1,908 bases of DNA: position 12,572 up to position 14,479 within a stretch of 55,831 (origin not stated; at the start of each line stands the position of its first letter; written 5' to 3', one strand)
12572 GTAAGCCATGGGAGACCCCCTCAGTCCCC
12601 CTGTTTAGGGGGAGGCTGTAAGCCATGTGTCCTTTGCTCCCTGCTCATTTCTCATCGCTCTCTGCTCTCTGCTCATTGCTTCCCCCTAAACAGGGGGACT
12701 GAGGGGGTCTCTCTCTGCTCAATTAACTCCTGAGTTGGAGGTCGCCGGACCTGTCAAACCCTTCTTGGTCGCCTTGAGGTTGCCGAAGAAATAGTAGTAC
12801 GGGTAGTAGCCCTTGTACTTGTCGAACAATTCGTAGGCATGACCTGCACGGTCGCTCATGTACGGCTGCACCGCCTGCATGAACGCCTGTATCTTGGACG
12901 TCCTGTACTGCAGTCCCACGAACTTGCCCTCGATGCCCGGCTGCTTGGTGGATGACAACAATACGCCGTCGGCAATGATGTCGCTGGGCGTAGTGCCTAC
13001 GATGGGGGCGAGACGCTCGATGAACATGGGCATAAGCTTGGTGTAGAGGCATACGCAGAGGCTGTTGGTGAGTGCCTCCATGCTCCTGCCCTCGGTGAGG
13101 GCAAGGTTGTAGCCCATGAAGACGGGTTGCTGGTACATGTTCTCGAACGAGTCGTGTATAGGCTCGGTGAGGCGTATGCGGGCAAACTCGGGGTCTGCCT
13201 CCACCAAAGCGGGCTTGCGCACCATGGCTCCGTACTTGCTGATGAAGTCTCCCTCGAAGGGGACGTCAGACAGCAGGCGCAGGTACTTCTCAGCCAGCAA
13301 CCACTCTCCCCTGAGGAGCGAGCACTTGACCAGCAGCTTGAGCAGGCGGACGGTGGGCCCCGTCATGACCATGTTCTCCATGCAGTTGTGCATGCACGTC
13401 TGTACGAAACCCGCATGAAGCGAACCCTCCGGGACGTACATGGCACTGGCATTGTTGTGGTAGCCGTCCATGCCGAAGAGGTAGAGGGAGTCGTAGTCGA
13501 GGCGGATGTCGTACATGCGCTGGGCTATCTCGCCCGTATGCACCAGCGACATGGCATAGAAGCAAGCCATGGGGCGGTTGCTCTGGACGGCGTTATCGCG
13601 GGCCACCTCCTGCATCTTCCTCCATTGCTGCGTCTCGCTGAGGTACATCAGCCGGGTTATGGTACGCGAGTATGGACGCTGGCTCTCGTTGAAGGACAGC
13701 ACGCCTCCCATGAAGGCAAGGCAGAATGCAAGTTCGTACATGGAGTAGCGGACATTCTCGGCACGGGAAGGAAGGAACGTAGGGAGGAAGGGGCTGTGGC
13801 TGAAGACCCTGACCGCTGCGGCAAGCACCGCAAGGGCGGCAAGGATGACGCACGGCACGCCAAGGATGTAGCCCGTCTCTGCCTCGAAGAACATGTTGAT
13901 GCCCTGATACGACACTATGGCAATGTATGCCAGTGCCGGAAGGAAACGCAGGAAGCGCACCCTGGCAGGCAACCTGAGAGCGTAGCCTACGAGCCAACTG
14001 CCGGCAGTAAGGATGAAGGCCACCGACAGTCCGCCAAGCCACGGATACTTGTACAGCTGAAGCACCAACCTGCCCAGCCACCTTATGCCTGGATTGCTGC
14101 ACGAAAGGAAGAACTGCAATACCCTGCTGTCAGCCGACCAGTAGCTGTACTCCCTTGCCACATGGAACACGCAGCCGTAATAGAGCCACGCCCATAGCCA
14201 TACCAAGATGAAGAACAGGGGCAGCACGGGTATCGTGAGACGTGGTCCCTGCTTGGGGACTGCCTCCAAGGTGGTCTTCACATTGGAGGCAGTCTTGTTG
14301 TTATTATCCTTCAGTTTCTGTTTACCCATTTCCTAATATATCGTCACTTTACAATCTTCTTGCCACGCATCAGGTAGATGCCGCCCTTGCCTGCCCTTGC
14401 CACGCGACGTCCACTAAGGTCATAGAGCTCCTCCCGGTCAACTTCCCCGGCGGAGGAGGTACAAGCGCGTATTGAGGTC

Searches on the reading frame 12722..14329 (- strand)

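Call 45: search_protein_families(library=pfam, proteins=[window:12722-14329:-], max_evalue=0.0001)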
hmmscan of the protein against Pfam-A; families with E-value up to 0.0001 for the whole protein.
window:12722-14329:- (536 aa): 1 family
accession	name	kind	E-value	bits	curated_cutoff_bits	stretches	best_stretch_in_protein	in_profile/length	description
PF19529.4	DUF6057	-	1.6e-39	136.7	29.8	2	168-515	238-568/569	Family of unknown function (DUF6057)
